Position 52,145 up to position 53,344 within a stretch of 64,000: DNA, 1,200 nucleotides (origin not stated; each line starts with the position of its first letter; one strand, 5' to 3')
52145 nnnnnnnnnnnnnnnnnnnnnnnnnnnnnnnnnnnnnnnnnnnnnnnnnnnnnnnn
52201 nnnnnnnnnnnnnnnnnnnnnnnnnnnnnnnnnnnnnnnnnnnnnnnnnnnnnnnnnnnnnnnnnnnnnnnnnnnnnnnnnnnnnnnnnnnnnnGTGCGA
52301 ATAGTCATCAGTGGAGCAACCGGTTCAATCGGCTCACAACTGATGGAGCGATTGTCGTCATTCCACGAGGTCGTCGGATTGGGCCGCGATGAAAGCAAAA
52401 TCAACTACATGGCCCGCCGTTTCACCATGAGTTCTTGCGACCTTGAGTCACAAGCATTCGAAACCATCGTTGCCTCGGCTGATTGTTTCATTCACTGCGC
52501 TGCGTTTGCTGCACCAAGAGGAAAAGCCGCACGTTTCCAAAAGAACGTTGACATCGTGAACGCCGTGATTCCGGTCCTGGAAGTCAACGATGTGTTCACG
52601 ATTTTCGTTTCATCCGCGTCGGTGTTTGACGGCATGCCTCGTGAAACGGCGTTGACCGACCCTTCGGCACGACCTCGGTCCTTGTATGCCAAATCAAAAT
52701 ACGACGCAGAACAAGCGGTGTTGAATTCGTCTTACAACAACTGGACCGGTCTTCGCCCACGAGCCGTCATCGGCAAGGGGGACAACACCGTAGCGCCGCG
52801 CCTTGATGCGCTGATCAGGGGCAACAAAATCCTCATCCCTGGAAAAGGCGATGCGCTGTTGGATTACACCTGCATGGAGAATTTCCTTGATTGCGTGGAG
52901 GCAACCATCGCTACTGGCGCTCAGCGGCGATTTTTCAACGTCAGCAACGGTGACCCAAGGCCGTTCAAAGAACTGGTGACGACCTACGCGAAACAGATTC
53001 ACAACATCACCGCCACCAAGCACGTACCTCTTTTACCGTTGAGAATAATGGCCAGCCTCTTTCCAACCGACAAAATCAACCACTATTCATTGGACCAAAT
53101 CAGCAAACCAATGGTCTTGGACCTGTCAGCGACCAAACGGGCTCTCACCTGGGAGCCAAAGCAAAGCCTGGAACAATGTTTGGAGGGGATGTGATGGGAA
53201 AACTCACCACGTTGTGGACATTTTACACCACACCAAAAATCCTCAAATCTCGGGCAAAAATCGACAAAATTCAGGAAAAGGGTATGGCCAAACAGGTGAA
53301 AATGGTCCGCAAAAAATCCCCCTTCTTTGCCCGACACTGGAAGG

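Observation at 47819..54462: Six-gene overlap-coupled operon (ATP-grasp, KAS III, half-KAS, membrane protein, SDR, PaaK/F390-like adenylating enzyme): an uncharacterised acyl/lipid or small-molecule pathway in an archaeon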

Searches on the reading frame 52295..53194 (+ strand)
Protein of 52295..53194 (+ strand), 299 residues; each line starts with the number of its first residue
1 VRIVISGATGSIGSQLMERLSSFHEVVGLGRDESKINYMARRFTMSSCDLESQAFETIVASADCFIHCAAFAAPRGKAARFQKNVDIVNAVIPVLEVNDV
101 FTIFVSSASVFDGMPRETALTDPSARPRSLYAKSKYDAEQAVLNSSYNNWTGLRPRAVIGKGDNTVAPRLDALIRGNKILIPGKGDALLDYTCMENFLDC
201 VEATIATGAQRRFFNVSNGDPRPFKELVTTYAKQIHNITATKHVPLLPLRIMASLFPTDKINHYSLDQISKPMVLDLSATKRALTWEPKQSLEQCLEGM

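Call 4: search_protein_families(library=pfam, proteins=[window:52295-53194:+], max_evalue=0.01)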
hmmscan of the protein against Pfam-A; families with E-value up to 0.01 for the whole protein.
window:52295-53194:+ (299 aa): 7 families
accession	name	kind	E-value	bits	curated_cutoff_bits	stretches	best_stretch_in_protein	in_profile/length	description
PF01370.27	Epimerase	-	3.5e-20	72.9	20.9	1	3-216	1-239/240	NAD dependent epimerase/dehydratase family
PF04321.23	RmlD_sub_bind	-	1.2e-14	54.5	27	1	1-163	1-156/287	RmlD substrate binding domain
PF13460.12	NAD_binding_10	-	4.1e-11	43.5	27.2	1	7-160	1-148/184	NAD(P)H-binding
PF01073.25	3Beta_HSD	-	1.4e-08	34.6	22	1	4-198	1-222/280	3-beta hydroxysteroid dehydrogenase/isomerase family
PF16363.11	GDP_Man_Dehyd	-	2.8e-08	34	27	1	5-299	2-332/332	GDP-mannose 4,6 dehydratase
PF02719.21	Polysacc_synt_2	-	7.9e-05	22.4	20.2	1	3-50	1-52/293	Polysaccharide biosynthesis protein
PF07993.18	NAD_binding_4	-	0.00014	21.6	20.1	0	34-176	61-225/258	Male sterility protein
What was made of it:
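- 52295..53194 (+): Extended SDR, an NAD(P)-dependent reductase. The closest profile is OleD / 3-beta-HSD type. PF01370 E 3.5e-20 (call 4).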

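Call 7: search_protein_families(library=ncbifam, proteins=[window:52295-53194:+], max_evalue=0.01)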
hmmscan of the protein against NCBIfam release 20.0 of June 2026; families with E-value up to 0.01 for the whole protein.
window:52295-53194:+ (299 aa): 17 families
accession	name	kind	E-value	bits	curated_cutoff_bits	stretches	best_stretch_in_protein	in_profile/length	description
NF042422.1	oxyalk_red_OleD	equivalog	1.2e-20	74.1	580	1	1-294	1-319/329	2-alkyl-3-oxoalkanoate reductase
NF042423.1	oxyalk_red_Shew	equivalog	5.1e-14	52.1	580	1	2-234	10-256/331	2-alkyl-3-oxoalkanoate reductase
TIGR01214.1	rmlD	equivalog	2.8e-11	43.1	224.05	1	2-148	1-141/285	dTDP-4-dehydrorhamnose reductase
TIGR02197.1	heptose_epim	equivalog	2.4e-10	40.1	274.6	1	3-162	1-174/316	ADP-glyceromanno-heptose 6-epimerase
NF005539.0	PRK07201.1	equivalog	2.8e-09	36.2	549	1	1-165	1-184/657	SDR family oxidoreductase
NF058621.1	DiazavRedAvaA7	equivalog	1.5e-06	28.1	400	1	1-66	1-69/304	3-diazoavenalumate denitrifying reductase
NF004520.0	PRK05865.1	equivalog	1.5e-06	26.4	1509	1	1-173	1-143/854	sugar epimerase family protein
TIGR03466.1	HpnA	hypoth_equivalog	2.3e-06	26.8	367.65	1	2-170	2-182/327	hopanoid-associated sugar epimerase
TIGR01746.1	Thioester-redct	subfamily_domain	4.5e-06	26.1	213.35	1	50-176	77-213/371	thioester reductase domain-containing protein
TIGR01181.1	dTDP_gluc_dehyt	equivalog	2e-05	23.8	365.1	1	126-296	146-304/321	dTDP-glucose 4,6-dehydratase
NF005754.0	PRK07578.1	equivalog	4e-05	23.6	167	1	1-36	1-36/200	short chain dehydrogenase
TIGR01777.1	yfcH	hypoth_equivalog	4.9e-05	23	207.35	1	3-247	1-252/292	TIGR01777 family oxidoreductase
NF011728.1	PRK15181.1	equivalog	5.1e-05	22.4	760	1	101-228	136-275/348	Vi polysaccharide biosynthesis UDP-N-acetylglucosaminuronic acid C-4 epimerase TviC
NF006073.0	PRK08219.1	equivalog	0.00012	21.9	218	1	3-74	6-84/227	SDR family oxidoreductase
NF050030.1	thlkprotThyD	equivalog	0.001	18.3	400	1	1-41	1-42/305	thylakoid membrane protein ThyD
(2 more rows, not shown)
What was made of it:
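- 52295..53194 (+): The best NCBIfam hit is OleD at 74 bits (cut-off 580) (call 7).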
